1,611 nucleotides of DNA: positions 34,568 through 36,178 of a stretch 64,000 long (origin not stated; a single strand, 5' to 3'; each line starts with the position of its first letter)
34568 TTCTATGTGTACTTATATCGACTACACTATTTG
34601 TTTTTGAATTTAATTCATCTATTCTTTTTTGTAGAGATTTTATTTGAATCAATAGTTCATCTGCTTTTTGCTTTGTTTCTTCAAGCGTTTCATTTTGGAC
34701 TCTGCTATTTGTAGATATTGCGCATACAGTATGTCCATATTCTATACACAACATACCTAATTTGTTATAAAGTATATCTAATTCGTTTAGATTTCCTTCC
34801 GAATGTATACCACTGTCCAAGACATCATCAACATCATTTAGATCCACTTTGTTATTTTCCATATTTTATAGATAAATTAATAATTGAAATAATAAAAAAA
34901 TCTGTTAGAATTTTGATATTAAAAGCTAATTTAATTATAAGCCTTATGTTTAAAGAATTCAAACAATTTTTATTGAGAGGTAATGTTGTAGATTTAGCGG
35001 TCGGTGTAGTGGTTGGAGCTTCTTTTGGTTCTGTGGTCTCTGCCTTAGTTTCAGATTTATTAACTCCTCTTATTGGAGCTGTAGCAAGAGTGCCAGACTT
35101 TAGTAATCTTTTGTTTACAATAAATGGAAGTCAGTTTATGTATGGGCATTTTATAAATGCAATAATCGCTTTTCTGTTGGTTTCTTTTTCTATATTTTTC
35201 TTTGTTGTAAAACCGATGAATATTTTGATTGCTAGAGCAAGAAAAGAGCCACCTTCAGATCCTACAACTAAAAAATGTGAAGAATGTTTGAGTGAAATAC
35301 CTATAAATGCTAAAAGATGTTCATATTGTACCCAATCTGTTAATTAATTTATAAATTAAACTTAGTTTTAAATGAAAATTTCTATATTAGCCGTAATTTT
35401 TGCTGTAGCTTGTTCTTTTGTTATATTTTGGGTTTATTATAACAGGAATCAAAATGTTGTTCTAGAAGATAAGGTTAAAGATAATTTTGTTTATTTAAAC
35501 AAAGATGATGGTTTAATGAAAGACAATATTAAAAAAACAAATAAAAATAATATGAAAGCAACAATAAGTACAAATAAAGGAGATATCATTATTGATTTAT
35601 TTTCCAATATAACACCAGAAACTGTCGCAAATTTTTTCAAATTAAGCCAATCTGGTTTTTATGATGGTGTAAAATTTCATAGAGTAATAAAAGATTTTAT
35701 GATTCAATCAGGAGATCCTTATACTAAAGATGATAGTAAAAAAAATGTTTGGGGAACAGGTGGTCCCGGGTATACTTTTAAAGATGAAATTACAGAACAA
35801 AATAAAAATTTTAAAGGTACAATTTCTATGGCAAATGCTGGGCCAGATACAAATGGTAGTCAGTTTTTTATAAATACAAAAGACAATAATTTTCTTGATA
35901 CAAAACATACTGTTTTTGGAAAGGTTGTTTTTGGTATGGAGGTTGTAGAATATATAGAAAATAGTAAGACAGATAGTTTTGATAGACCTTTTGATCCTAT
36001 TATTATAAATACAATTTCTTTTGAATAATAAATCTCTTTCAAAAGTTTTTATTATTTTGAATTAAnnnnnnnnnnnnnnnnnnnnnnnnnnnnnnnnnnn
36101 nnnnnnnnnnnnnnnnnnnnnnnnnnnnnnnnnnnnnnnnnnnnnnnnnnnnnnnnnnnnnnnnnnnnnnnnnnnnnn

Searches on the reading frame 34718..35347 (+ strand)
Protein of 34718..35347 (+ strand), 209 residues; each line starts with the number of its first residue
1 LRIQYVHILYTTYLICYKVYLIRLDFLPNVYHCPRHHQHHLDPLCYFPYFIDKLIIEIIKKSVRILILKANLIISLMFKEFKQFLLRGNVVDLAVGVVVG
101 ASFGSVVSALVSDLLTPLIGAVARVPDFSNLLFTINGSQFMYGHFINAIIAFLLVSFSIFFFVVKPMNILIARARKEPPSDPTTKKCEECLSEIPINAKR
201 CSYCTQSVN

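Call 100: search_protein_families(library=pfam, proteins=[window:34718-35347:+], max_evalue=0.001)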
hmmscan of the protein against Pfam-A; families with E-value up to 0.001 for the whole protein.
window:34718-35347:+ (209 aa): 1 family
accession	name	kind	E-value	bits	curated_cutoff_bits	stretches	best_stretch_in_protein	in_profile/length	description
PF01741.23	MscL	-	2e-36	125.4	27.4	1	77-194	1-118/123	Large-conductance mechanosensitive channel, MscL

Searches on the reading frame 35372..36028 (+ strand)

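Call 3: search_protein_families(library=pfam, proteins=[window:35372-36028:+], max_evalue=0.01)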
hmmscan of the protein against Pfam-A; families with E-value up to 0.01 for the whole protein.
window:35372-36028:+ (218 aa): 1 family
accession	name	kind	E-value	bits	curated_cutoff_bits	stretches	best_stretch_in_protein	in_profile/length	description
PF00160.26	Pro_isomerase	-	2.7e-51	174.4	21.7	1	64-215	3-157/159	Cyclophilin type peptidyl-prolyl cis-trans isomerase/CLD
